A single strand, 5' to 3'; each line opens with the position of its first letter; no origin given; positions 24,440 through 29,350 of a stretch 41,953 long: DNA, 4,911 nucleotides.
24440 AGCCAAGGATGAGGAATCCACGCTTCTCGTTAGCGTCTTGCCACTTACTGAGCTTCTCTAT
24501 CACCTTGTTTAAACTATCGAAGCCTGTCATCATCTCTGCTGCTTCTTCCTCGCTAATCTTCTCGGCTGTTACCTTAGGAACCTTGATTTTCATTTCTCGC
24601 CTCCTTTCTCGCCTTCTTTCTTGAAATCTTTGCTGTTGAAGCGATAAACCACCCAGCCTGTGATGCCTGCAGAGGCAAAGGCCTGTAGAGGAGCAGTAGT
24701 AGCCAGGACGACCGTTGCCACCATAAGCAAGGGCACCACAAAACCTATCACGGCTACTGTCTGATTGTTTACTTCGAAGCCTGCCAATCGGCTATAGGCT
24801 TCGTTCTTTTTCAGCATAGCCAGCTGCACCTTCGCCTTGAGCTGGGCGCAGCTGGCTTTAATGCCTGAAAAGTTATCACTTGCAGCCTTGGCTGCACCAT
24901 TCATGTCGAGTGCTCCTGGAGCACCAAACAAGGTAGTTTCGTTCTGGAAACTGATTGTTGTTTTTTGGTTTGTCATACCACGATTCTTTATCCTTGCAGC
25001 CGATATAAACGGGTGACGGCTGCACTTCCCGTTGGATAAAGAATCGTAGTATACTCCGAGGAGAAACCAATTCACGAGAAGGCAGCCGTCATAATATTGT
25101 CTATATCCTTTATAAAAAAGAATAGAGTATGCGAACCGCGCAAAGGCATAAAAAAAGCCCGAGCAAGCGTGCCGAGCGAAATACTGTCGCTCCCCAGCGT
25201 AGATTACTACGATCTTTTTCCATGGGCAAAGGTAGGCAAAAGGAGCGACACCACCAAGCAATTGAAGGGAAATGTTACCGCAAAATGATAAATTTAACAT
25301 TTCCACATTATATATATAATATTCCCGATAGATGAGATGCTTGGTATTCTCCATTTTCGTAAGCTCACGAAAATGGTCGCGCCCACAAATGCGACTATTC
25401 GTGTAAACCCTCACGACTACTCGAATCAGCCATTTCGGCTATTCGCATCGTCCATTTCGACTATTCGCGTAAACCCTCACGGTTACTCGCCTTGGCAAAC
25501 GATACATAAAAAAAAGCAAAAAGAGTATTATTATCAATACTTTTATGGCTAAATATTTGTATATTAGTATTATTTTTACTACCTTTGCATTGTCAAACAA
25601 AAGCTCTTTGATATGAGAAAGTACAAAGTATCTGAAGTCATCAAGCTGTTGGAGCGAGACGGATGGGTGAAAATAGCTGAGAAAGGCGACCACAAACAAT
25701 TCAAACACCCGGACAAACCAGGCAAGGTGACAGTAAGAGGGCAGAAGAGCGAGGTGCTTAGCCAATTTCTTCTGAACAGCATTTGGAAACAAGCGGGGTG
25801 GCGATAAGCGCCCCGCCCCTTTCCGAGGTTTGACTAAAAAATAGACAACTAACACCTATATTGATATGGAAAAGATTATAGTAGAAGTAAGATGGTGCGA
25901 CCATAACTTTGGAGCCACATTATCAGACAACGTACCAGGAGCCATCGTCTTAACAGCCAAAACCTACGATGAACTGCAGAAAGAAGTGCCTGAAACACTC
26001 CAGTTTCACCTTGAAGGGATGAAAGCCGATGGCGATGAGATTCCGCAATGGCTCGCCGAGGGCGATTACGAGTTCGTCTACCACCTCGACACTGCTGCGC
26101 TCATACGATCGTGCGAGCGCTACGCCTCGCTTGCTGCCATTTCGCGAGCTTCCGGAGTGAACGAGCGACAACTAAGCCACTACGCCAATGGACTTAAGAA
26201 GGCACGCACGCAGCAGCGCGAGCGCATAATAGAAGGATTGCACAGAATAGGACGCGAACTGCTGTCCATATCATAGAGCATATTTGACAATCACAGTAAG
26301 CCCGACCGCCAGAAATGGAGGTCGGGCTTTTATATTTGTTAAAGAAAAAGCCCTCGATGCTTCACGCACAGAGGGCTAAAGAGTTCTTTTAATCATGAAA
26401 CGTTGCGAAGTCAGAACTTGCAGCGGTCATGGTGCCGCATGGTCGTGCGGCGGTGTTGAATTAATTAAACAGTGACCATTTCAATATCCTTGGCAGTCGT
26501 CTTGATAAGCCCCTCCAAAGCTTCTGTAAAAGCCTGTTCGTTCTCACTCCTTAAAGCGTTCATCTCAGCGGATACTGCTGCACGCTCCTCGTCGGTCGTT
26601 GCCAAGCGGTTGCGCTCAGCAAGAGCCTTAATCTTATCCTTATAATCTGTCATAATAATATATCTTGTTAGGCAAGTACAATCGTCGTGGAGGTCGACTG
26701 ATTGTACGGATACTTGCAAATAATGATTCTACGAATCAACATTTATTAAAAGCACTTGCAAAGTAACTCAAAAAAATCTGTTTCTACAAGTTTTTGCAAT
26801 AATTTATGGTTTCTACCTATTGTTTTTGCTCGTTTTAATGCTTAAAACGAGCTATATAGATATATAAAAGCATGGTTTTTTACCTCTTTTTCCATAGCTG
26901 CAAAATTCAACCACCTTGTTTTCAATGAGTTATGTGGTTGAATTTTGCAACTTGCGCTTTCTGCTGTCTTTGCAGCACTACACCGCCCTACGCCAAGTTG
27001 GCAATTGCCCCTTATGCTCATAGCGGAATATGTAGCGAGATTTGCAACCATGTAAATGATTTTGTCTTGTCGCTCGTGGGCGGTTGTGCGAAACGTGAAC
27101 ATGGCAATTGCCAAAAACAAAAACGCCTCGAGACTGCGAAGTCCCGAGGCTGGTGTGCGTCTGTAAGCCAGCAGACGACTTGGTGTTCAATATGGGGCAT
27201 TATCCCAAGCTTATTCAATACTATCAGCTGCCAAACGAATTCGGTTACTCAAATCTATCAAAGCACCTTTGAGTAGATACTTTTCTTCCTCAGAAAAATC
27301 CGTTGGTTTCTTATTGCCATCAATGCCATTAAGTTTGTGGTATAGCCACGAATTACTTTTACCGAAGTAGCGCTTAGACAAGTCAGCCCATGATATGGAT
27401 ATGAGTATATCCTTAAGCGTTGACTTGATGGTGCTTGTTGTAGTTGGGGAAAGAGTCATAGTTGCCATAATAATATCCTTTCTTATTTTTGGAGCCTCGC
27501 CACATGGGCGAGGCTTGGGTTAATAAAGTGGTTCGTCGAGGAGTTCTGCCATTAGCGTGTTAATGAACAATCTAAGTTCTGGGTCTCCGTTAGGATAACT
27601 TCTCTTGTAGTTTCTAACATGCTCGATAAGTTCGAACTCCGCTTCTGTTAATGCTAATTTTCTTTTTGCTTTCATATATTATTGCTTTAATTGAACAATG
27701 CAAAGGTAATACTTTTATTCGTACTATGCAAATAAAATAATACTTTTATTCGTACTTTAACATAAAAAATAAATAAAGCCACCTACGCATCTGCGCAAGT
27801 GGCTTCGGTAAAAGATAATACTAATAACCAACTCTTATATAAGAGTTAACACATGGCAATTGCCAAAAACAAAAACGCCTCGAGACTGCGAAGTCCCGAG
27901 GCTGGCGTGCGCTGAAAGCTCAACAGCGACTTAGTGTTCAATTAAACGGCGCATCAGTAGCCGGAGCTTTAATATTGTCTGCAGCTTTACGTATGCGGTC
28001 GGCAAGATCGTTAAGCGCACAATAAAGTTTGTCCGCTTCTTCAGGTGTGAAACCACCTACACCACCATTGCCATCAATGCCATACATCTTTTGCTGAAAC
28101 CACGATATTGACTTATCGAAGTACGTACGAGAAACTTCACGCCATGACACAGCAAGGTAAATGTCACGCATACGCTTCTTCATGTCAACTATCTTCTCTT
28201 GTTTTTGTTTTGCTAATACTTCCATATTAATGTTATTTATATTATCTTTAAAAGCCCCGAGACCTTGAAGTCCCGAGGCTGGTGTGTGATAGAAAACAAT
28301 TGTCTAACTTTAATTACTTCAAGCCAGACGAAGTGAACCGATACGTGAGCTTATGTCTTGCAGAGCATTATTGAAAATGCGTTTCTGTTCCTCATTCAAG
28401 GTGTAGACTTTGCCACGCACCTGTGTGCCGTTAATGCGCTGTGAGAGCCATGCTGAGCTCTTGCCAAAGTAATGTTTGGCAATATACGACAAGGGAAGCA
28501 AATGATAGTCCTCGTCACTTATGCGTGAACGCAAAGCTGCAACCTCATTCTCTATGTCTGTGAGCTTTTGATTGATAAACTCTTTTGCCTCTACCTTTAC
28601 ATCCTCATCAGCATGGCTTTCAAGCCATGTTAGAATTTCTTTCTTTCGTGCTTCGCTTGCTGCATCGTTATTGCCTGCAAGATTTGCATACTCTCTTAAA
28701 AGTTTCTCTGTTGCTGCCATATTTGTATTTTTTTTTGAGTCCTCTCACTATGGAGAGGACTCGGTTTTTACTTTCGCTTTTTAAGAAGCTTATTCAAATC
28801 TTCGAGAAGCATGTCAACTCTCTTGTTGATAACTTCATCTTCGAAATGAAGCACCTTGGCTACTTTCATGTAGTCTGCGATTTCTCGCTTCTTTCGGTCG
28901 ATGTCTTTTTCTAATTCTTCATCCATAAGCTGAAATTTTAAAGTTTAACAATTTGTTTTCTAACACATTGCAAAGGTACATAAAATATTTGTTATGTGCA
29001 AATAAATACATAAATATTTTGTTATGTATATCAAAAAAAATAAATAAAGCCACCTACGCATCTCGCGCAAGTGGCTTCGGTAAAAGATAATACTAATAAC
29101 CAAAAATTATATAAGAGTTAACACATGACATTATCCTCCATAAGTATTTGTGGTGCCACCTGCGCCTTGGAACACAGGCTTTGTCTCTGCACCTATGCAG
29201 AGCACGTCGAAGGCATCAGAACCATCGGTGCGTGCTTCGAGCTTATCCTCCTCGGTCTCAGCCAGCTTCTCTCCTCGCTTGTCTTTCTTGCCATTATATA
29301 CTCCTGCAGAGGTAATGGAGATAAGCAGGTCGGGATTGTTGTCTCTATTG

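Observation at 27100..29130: Two copies of one cassette architecture with different cargo: candidate acr-aca-like or autoregulated two-gene modules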

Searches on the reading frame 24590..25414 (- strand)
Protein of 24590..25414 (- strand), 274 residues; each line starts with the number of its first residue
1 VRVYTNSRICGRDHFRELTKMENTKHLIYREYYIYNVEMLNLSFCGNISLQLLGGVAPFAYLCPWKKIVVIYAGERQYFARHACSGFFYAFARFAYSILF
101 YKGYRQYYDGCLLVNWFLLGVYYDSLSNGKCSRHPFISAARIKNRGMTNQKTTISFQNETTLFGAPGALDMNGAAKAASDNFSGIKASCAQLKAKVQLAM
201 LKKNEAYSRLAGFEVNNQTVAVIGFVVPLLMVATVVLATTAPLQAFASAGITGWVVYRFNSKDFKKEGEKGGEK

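Call 9: search_protein_families(library=phrogs, proteins=[window:24590-25414:-], max_evalue=0.01)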
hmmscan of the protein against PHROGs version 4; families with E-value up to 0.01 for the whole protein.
window:24590-25414:- (274 aa): 0 families

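Call 49: search_protein_families(library=pfam, proteins=[window:24590-25414:-], max_evalue=0.001)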
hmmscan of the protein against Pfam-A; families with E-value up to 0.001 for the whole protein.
window:24590-25414:- (274 aa): 0 families

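Call 99: search_dna_similar(query=window:24590-25414:-, collection=phages, mode=protein, max_rows=6, max_evalue=0.001)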
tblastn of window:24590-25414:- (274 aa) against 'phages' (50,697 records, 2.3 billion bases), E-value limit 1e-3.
No match.

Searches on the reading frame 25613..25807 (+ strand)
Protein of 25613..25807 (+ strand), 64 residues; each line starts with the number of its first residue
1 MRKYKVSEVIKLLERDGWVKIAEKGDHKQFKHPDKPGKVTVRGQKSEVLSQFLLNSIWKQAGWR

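Call 9: search_protein_families(library=phrogs, proteins=[window:25613-25807:+], max_evalue=0.01)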
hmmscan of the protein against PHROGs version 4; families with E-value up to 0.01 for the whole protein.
window:25613-25807:+ (64 aa): 2 families
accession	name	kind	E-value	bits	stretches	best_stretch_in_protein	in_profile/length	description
phrog_353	-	moron, auxiliary metabolic gene and host takeover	5.2e-18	65.9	1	1-63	2-65/73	toxin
phrog_38117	-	unknown function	2.1e-09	38.6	1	6-62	83-138/139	-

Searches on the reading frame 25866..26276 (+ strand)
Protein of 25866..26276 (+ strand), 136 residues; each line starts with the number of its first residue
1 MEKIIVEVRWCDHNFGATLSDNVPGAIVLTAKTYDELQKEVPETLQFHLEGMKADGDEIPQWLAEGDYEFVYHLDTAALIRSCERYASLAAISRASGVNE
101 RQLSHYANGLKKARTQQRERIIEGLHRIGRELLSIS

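Call 9: search_protein_families(library=phrogs, proteins=[window:25866-26276:+], max_evalue=0.01)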
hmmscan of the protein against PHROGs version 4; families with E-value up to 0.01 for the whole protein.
window:25866-26276:+ (136 aa): 1 family
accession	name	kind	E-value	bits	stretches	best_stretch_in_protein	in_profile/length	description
phrog_497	-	moron, auxiliary metabolic gene and host takeover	0.0088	16.5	1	23-70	32-78/342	toxin-antitoxin system HicB-like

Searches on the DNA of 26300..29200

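Call 96: search_rna_families(source=window, start=26300, end=29200, threshold=evalue, max_evalue=1)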
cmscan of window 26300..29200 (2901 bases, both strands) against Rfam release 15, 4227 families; matches with E-value up to 1: 0.
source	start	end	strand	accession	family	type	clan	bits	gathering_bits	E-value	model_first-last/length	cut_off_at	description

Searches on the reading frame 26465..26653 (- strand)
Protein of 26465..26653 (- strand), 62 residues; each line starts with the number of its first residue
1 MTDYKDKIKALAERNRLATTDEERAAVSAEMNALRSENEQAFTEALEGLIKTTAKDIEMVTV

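Call 4: search_protein_families(library=pfam, proteins=[window:26465-26653:-], max_evalue=1)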
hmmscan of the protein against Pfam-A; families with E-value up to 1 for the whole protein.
window:26465-26653:- (62 aa): 2 families
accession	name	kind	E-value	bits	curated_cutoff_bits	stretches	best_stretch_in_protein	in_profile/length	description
PF02912.23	Phe_tRNA-synt_N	-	0.0056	17.1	22.3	1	20-50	31-61/69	Aminoacyl tRNA synthetase class II, N-terminal domain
PF14931.11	IFT20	-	0.0064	17.1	27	1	5-40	58-93/119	Intraflagellar transport complex B, subunit 20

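Call 9: search_protein_families(library=phrogs, proteins=[window:26465-26653:-], max_evalue=0.01)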
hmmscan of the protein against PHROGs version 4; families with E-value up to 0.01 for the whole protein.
window:26465-26653:- (62 aa): 0 families

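Call 37: search_protein_families(library=padloc, proteins=[window:26465-26653:-], max_evalue=1)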
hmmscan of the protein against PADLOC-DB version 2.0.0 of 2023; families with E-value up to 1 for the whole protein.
window:26465-26653:- (62 aa): 1 family
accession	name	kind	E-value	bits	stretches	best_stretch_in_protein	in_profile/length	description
PDLC00025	DruG2|DruG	-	0.0091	12.6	1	5-58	275-328/704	Unknown function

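Call 38: search_protein_families(library=ncbifam, proteins=[window:26465-26653:-], max_evalue=1)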
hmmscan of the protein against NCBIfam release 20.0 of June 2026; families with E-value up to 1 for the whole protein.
window:26465-26653:- (62 aa): 0 families

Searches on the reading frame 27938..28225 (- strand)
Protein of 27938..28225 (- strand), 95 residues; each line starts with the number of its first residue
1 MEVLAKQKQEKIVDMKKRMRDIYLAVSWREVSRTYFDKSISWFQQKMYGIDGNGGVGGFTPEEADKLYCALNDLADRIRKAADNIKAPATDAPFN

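Call 4: search_protein_families(library=pfam, proteins=[window:27938-28225:-], max_evalue=1)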
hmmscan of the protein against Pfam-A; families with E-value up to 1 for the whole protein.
window:27938-28225:- (95 aa): 1 family
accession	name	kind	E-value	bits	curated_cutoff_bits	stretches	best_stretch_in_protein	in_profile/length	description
PF16476.10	DUF5053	-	2.5e-28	98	26.6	1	15-85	1-71/71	Domain of unknown function (DUF5053)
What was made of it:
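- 27938..28225 (-): d95, a short-form DUF5053 paralogue (helix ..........). It is the third gene of cassette A and is a passenger here. Pfam 2.5e-28 (call 4).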

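Call 9: search_protein_families(library=phrogs, proteins=[window:27938-28225:-], max_evalue=0.01)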
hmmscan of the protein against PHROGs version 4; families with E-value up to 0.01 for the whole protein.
window:27938-28225:- (95 aa): 0 families

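Call 37: search_protein_families(library=padloc, proteins=[window:27938-28225:-], max_evalue=1)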
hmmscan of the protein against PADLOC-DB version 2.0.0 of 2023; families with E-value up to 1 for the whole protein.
window:27938-28225:- (95 aa): 0 families

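Call 38: search_protein_families(library=ncbifam, proteins=[window:27938-28225:-], max_evalue=1)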
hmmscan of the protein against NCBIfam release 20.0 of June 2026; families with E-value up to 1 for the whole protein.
window:27938-28225:- (95 aa): 0 families

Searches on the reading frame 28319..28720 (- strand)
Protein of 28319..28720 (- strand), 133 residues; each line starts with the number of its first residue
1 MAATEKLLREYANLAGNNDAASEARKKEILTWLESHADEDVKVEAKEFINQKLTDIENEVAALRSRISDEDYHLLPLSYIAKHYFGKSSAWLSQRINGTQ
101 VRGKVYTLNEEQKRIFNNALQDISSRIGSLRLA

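Call 4: search_protein_families(library=pfam, proteins=[window:28319-28720:-], max_evalue=1)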
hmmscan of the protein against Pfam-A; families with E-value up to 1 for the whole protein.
window:28319-28720:- (133 aa): 3 families
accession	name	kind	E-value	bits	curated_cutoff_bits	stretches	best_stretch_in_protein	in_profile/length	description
PF16476.10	DUF5053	-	9e-22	77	26.6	1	73-130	10-67/71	Domain of unknown function (DUF5053)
PF19676.4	DUF6178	-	0.00085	18.3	25.5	1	10-72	491-554/561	Family of unknown function (DUF6178)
PF24488.1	DUF7584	-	0.018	15.4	27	1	38-83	51-96/109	Domain of unknown function (DUF7584)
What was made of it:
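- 28319..28720 (-): d133, a long-form DUF5053 protein. It has a helical N-terminal extension of about 70 aa plus the DUF5053 domain. Its candidate recognition helix is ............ Pfam PF16476 at 9e-22 over residues 73-130 (call 4).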

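Call 9: search_protein_families(library=phrogs, proteins=[window:28319-28720:-], max_evalue=0.01)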
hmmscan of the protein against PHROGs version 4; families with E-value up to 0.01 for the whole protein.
window:28319-28720:- (133 aa): 1 family
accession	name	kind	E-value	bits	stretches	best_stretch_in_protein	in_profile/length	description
phrog_6799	-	DNA, RNA and nucleotide metabolism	0.0085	16.4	0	41-84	41-86/238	ribonucleotide reductase class Ia beta subunit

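Call 37: search_protein_families(library=padloc, proteins=[window:28319-28720:-], max_evalue=1)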
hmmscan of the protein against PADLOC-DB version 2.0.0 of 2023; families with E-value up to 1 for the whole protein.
window:28319-28720:- (133 aa): 2 families
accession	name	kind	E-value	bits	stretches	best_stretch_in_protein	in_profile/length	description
PDLC03868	LmuB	-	0.0047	13.2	1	8-118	208-319/1035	-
PDLC01851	CARF3--CARF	-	0.019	12.4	1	27-66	184-223/279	-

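Call 38: search_protein_families(library=ncbifam, proteins=[window:28319-28720:-], max_evalue=1)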
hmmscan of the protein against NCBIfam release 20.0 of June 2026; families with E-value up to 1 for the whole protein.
window:28319-28720:- (133 aa): 0 families
